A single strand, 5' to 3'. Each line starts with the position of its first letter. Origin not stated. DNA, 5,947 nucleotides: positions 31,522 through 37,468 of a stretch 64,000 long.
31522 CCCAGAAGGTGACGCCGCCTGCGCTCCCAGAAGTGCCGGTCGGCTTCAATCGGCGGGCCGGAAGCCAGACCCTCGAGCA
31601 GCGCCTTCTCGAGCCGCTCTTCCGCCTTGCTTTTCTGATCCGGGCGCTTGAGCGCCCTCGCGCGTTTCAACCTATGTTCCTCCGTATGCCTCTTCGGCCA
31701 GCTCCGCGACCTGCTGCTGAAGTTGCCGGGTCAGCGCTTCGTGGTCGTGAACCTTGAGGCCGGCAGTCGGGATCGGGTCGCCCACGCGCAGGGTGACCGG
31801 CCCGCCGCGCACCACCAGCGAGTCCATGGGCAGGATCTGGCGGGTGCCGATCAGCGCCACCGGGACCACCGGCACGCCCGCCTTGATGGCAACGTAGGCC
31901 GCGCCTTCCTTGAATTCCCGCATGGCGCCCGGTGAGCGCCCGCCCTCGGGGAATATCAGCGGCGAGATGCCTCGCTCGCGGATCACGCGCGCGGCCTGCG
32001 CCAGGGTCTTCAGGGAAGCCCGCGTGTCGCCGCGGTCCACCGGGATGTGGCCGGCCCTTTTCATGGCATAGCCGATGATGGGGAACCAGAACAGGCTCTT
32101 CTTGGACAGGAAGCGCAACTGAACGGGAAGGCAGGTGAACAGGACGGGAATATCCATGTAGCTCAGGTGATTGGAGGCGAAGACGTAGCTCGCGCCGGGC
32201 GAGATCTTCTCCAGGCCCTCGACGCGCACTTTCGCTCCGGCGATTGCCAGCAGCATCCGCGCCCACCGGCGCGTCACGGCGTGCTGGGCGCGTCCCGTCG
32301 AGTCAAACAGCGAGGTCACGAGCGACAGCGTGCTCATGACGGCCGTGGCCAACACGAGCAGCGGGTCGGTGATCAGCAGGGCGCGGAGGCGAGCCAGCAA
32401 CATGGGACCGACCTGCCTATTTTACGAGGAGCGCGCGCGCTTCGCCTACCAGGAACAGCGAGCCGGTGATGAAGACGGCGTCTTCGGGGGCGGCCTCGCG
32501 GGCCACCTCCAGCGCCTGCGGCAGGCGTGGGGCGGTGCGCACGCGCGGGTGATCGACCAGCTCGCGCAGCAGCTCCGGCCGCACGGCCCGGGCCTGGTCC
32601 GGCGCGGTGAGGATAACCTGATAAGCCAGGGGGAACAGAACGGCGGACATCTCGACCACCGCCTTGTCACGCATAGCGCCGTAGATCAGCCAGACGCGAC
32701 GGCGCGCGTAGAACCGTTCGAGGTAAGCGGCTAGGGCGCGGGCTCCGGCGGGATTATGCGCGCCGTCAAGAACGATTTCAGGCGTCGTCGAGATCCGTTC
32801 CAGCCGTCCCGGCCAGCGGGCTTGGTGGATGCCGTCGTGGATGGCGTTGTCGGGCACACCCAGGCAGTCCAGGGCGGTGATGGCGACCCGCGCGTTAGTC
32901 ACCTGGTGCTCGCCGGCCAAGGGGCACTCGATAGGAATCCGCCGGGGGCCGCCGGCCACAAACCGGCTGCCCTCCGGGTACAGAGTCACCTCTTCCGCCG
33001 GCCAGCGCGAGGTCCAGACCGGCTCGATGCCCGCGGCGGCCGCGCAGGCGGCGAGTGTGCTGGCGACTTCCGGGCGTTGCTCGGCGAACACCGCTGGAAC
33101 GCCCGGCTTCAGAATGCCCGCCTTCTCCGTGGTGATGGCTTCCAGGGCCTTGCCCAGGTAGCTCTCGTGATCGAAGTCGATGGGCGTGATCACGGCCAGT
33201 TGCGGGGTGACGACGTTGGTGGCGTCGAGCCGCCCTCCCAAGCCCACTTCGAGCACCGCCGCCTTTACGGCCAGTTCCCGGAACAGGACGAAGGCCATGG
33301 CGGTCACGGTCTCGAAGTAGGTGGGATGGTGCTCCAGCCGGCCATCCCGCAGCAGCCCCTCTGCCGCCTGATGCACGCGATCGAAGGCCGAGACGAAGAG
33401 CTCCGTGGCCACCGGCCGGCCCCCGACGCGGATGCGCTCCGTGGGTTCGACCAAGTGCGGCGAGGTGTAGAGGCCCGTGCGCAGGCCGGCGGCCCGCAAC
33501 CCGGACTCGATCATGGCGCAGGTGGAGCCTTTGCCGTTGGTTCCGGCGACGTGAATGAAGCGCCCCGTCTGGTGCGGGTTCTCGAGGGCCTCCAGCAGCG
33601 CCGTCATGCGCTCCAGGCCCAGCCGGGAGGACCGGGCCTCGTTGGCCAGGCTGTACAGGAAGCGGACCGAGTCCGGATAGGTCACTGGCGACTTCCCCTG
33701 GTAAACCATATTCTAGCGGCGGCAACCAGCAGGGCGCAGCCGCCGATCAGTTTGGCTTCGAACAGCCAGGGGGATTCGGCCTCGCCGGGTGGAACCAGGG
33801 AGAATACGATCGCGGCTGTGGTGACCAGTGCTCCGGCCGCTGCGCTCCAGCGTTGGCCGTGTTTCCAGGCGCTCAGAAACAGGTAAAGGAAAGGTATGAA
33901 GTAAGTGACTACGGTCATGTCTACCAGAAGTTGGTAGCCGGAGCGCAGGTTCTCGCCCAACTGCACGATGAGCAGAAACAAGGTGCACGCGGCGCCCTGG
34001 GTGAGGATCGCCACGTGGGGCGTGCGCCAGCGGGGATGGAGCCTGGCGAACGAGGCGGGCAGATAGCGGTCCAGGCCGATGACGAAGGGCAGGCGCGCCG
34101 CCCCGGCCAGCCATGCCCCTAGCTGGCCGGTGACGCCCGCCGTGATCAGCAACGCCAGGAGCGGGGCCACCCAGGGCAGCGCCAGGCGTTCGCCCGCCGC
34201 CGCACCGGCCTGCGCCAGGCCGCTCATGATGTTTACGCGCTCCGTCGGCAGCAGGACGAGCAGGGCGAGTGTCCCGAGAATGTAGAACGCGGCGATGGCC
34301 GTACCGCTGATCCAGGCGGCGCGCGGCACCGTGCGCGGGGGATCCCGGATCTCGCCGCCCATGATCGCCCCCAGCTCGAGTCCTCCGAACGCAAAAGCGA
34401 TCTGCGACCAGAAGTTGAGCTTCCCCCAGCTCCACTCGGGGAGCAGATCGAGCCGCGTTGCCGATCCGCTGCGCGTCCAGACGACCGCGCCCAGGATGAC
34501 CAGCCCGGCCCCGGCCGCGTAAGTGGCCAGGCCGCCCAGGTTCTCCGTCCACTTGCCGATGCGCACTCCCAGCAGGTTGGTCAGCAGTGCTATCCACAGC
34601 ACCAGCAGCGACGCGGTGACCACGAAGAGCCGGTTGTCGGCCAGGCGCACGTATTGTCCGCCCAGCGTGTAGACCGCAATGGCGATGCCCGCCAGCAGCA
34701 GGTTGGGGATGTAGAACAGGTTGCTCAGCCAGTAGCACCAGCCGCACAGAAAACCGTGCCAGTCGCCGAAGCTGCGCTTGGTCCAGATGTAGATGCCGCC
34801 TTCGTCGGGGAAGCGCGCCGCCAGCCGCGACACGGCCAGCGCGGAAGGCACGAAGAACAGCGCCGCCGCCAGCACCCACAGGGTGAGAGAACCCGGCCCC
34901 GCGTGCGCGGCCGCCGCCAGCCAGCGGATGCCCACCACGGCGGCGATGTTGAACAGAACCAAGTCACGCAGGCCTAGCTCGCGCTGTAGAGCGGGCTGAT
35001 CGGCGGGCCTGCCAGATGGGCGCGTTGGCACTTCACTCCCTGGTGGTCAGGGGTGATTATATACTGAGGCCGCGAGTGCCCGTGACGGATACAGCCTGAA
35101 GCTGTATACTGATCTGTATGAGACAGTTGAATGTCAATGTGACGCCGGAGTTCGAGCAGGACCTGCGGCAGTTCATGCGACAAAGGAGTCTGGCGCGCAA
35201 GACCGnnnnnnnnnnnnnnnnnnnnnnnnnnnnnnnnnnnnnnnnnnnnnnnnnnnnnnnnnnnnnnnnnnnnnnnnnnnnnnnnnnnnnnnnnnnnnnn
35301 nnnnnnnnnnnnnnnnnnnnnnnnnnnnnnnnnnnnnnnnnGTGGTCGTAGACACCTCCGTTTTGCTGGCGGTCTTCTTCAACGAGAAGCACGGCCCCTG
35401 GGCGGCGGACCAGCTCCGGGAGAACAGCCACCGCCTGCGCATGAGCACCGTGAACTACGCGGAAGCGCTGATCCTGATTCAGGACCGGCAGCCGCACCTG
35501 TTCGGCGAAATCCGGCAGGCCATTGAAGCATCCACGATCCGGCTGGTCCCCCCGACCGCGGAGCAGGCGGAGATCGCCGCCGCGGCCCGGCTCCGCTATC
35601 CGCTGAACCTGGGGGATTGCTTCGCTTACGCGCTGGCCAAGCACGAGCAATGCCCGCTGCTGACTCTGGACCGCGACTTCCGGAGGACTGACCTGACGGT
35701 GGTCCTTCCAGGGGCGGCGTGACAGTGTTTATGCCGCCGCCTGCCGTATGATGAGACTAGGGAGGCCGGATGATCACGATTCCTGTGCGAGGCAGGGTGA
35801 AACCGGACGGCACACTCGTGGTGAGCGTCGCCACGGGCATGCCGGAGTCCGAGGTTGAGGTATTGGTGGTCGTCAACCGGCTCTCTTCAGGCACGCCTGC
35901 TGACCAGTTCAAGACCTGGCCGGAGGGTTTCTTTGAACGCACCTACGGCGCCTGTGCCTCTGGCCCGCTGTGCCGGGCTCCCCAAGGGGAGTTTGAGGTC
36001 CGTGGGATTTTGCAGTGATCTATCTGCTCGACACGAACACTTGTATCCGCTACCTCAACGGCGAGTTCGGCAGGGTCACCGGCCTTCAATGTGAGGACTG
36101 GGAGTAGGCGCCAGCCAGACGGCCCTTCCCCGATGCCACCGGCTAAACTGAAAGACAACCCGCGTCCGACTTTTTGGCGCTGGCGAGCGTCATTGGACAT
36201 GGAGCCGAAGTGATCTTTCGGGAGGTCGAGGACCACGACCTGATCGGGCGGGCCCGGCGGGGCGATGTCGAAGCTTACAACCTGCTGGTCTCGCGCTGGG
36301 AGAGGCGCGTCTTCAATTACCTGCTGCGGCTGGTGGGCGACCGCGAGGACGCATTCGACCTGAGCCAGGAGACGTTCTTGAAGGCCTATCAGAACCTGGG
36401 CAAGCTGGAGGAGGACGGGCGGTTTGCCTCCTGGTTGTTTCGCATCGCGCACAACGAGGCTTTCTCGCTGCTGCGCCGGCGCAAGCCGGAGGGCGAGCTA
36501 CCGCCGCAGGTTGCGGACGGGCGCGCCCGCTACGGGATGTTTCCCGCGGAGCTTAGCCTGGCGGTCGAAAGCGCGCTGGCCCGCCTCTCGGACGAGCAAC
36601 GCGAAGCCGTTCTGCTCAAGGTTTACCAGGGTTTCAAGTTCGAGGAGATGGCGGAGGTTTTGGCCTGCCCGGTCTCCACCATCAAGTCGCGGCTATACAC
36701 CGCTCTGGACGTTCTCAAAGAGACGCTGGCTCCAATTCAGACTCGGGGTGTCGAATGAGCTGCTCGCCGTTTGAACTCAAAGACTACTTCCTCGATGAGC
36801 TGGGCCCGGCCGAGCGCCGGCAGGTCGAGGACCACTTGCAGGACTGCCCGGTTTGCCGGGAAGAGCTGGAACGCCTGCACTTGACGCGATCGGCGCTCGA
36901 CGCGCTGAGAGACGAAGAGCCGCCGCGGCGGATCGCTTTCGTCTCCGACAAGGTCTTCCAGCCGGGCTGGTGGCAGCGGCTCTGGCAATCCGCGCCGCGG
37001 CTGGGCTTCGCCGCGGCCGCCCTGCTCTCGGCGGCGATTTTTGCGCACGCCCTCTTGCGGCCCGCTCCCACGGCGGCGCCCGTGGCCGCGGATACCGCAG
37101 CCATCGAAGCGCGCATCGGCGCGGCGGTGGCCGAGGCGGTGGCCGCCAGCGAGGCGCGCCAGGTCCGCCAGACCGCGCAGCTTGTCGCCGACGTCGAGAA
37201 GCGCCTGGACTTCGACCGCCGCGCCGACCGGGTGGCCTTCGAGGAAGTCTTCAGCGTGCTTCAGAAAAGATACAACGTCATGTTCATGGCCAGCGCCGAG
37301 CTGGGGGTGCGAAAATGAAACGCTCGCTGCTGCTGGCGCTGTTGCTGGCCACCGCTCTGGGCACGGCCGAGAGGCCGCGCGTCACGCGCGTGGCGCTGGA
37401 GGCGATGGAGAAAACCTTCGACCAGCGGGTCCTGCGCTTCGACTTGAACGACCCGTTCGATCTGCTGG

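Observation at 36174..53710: ECF-sigma-headed T2SS-like machine ending in twin REC-CpaE/TadZ-like ATPases around a kinase and response regulator: a hybrid T2SS/Tad regulatory layout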

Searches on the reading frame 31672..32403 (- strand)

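Call 78: search_protein_families(library=pfam, proteins=[window:31672-32403:-], max_evalue=0.0001)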
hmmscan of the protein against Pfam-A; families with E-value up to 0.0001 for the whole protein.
window:31672-32403:- (243 aa): 1 family
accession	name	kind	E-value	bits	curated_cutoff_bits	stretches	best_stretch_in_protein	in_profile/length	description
PF01553.26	Acyltransferase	-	3.7e-31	108.1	23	1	58-184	1-131/132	Acyltransferase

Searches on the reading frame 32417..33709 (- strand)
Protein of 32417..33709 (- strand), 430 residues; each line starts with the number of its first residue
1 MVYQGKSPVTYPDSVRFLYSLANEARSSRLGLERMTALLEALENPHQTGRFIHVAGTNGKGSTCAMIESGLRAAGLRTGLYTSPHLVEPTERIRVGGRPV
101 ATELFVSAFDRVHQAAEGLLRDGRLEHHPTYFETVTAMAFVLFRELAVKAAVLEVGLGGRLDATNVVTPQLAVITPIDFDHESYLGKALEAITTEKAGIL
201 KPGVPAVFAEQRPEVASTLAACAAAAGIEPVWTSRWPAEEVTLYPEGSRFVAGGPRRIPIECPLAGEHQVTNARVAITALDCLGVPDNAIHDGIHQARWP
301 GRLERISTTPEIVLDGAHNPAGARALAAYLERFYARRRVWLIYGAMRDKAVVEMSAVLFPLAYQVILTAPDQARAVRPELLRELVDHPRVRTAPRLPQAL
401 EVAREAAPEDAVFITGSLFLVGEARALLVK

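Call 21: search_protein_families(library=pfam, proteins=[window:32417-33709:-], max_evalue=0.001)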
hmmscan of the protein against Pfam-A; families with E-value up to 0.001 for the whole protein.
window:32417-33709:- (430 aa): 2 families
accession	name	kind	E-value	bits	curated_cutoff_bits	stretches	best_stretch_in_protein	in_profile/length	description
PF02875.26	Mur_ligase_C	-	3.4e-20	73.6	28.4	1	301-417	1-126/127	Mur ligase, glutamate ligase domain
PF08245.18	Mur_ligase_M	-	5.4e-12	46.5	24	1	54-279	1-199/200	Mur ligase middle domain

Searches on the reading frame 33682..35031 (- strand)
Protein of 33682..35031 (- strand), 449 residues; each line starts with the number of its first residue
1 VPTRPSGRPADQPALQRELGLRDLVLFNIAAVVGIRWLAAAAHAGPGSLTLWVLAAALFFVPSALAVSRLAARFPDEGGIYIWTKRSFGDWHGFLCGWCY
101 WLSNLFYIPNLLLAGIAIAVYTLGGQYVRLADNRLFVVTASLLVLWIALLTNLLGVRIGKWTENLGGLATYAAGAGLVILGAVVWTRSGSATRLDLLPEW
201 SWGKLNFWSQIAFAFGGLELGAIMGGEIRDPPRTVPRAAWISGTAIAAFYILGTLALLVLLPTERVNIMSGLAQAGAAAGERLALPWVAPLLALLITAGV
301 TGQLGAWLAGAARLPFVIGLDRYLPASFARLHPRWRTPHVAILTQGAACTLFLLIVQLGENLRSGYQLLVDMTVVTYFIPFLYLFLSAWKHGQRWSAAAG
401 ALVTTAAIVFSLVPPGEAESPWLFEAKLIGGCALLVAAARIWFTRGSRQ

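Call 21: search_protein_families(library=pfam, proteins=[window:33682-35031:-], max_evalue=0.001)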
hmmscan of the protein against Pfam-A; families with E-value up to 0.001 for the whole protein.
window:33682-35031:- (449 aa): 2 families
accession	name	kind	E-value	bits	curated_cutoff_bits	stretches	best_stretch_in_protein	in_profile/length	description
PF13520.12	AA_permease_2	-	1.8e-45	156.1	27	1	19-411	1-397/427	Amino acid permease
PF00324.27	AA_permease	-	7.6e-32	111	24.6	1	35-389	17-379/470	Amino acid permease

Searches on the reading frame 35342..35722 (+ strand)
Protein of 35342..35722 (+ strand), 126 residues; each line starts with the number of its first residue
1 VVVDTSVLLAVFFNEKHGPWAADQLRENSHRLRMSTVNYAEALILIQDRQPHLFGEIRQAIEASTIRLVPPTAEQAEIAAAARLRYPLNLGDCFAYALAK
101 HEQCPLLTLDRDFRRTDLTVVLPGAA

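Call 21: search_protein_families(library=pfam, proteins=[window:35342-35722:+], max_evalue=0.001)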
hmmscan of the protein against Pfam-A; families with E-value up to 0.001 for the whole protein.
window:35342-35722:+ (126 aa): 1 family
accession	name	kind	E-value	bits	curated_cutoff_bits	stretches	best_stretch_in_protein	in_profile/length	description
PF01850.27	PIN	-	3.9e-23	82.8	23.6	1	1-117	1-118/120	PIN domain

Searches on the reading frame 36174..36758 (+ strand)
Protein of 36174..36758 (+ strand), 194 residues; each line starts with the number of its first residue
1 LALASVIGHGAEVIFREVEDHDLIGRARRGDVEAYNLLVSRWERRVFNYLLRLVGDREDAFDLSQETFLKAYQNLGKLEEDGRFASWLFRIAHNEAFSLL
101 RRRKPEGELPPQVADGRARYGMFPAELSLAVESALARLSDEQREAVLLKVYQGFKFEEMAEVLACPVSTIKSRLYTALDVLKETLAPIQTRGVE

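Call 5: search_protein_families(library=pfam, proteins=[window:36174-36758:+], max_evalue=0.01)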
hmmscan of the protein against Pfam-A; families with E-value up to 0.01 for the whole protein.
window:36174-36758:+ (194 aa): 4 families
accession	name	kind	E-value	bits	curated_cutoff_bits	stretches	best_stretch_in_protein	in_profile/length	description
PF04542.20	Sigma70_r2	-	2.3e-17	63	24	1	38-104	1-69/71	Sigma-70 region 2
PF08281.18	Sigma70_r4_2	-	4.1e-13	49.2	25.7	1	129-178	2-51/54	Sigma-70, region 4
PF04545.22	Sigma70_r4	-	6.3e-07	29.3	24.1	1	134-183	1-50/50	Sigma-70, region 4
PF07638.17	Sigma70_ECF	-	5.9e-05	23.5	21.1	1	127-177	122-175/185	ECF sigma factor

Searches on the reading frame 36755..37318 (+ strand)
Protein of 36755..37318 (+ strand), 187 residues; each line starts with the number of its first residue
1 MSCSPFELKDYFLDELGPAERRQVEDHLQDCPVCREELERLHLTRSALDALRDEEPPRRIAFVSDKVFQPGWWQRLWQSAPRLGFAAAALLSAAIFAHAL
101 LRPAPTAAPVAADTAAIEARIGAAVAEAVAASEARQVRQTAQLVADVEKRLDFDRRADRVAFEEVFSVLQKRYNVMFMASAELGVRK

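Call 5: search_protein_families(library=pfam, proteins=[window:36755-37318:+], max_evalue=0.01)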
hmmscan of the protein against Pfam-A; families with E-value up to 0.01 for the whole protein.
window:36755-37318:+ (187 aa): 1 family
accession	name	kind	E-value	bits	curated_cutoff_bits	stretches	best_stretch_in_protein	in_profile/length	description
PF13490.11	zf-HC2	-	2.1e-07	31.4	22.2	1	10-35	10-35/35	Putative zinc-finger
